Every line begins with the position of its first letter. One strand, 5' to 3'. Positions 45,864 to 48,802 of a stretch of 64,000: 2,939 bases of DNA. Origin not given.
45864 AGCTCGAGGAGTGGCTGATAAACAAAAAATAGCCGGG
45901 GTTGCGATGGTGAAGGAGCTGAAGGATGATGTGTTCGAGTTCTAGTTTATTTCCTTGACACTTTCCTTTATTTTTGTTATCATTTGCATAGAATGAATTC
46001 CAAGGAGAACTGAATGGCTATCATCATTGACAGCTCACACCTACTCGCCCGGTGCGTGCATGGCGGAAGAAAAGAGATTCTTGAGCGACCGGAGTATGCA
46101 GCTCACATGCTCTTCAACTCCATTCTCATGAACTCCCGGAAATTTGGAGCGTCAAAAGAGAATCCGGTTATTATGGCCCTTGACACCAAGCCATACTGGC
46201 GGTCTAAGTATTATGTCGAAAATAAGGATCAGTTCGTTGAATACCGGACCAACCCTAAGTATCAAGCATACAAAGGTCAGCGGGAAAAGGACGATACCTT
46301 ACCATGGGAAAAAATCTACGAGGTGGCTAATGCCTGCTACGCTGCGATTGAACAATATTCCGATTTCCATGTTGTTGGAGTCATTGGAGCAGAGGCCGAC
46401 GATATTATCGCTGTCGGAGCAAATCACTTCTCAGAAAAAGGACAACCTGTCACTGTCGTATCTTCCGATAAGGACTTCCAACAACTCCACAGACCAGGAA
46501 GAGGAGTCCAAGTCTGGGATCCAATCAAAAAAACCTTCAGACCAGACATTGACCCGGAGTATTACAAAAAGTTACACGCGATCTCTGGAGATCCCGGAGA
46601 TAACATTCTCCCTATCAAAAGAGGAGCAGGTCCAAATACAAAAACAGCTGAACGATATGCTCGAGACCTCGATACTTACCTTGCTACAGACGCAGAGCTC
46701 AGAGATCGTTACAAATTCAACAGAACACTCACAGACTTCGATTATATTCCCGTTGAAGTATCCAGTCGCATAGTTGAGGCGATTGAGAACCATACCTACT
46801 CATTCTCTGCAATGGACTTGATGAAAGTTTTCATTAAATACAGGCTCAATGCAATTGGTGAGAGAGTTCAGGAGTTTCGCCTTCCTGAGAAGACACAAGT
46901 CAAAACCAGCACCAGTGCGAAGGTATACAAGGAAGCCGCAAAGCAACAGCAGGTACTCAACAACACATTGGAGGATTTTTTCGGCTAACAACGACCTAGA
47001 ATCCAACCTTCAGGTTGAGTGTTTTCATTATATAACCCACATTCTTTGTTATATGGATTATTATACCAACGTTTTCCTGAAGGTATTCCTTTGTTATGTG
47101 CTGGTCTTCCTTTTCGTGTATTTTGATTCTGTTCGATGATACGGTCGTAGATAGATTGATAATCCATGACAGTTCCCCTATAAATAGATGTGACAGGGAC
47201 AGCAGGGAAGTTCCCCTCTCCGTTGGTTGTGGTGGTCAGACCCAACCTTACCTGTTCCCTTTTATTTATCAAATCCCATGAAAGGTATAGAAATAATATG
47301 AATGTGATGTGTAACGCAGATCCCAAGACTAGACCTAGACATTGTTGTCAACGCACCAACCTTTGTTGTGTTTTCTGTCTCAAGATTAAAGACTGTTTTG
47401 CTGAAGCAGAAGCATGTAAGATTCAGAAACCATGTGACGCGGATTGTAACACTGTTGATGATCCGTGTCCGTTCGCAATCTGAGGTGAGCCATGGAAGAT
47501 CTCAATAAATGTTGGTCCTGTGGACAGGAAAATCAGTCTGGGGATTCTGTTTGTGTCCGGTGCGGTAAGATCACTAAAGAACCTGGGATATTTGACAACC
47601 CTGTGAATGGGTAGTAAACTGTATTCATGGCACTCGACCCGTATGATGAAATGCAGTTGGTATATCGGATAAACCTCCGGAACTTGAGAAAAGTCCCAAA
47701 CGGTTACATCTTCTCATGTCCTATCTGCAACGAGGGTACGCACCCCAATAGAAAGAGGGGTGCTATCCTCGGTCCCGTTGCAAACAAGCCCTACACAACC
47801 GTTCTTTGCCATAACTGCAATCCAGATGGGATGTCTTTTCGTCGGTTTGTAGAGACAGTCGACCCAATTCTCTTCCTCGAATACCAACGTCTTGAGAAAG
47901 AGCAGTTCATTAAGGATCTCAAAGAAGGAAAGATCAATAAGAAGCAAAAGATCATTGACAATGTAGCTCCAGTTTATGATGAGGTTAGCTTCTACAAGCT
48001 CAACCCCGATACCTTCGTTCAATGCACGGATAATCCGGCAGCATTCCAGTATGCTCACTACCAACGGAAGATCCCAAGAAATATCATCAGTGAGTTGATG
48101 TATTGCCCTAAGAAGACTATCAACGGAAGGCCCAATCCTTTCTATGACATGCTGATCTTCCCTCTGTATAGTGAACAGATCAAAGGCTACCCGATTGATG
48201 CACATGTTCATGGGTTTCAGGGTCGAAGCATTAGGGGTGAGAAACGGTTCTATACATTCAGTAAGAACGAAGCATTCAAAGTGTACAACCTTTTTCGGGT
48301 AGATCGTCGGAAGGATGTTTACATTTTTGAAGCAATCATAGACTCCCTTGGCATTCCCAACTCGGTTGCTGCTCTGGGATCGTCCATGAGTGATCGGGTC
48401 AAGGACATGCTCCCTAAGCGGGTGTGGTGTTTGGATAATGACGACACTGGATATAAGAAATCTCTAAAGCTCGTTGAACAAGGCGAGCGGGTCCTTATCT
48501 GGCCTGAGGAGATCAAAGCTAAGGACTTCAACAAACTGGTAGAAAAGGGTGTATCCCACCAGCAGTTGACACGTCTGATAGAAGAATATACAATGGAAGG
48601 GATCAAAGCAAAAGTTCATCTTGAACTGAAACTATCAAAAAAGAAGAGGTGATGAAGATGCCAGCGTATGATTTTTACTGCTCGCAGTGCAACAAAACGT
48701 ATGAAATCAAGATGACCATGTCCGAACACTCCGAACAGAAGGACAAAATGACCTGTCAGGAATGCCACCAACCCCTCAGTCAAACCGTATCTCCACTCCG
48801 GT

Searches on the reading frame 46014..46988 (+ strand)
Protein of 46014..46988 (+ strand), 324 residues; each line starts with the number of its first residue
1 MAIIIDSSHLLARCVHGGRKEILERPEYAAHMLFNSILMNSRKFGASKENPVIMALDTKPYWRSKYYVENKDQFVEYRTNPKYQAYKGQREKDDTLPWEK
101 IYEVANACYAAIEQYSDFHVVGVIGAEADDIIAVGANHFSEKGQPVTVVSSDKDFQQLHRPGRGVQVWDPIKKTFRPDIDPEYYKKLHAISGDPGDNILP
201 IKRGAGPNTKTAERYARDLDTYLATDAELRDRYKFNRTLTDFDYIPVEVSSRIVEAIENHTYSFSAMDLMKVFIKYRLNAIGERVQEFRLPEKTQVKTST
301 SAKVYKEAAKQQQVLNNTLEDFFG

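Call 53: search_protein_families(library=phrogs, proteins=[window:46014-46988:+], max_evalue=0.00001)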
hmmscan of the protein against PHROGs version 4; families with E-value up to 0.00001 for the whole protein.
window:46014-46988:+ (324 aa): 1 family
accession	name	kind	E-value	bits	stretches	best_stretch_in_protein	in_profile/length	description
phrog_107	-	DNA, RNA and nucleotide metabolism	9.4e-37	128.3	1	3-310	122-428/542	exonuclease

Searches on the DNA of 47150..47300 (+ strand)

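Call 77: search_dna_similar(query=window:47150-47300:+, collection=phages, mode=distant, max_evalue=1, max_rows=15)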
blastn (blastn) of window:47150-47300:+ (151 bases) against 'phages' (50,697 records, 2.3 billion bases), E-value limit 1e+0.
Records with a match: 2; places in all: 2; records where one place covers at least 80% of the query: 0.
Best place of each record, by identity: 90-95% 2.
By first word of the organism name: Stx2-converting 2.
By host as written in the record: Escherichia coli O86:H-, strain DIJ1 1; Escherichia coli 1.
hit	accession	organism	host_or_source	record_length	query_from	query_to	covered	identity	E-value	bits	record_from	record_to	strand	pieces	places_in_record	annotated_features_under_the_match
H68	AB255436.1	Stx2-converting phage 86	Escherichia coli O86:H-, strain DIJ1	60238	53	78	17%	92.3%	5e-1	39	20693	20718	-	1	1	orf25: hypothetical protein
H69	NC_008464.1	Stx2-converting phage 86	Escherichia coli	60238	53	78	17%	92.3%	5e-1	39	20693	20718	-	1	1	hypothetical protein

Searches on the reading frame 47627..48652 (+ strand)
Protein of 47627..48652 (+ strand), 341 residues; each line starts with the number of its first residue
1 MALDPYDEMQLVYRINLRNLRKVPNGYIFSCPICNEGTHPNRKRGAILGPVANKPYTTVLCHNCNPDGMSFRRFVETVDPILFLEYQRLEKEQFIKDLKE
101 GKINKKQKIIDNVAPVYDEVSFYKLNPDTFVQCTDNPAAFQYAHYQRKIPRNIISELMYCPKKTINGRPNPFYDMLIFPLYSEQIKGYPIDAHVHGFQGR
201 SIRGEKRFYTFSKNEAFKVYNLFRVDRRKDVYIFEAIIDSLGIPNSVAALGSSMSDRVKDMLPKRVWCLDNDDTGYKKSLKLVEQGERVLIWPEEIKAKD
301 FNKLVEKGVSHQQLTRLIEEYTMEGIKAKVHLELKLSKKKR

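Call 53: search_protein_families(library=phrogs, proteins=[window:47627-48652:+], max_evalue=0.00001)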
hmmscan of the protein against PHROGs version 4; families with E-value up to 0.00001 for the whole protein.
window:47627-48652:+ (341 aa): 3 families
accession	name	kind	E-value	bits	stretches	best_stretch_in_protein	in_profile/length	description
phrog_47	-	DNA, RNA and nucleotide metabolism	1.1e-37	131.1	1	27-339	51-349/947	DNA primase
phrog_21887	-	DNA, RNA and nucleotide metabolism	4.6e-14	53.6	1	216-332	6-125/131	DNA primase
phrog_451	-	unknown function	3.7e-12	47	1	21-332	150-455/461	-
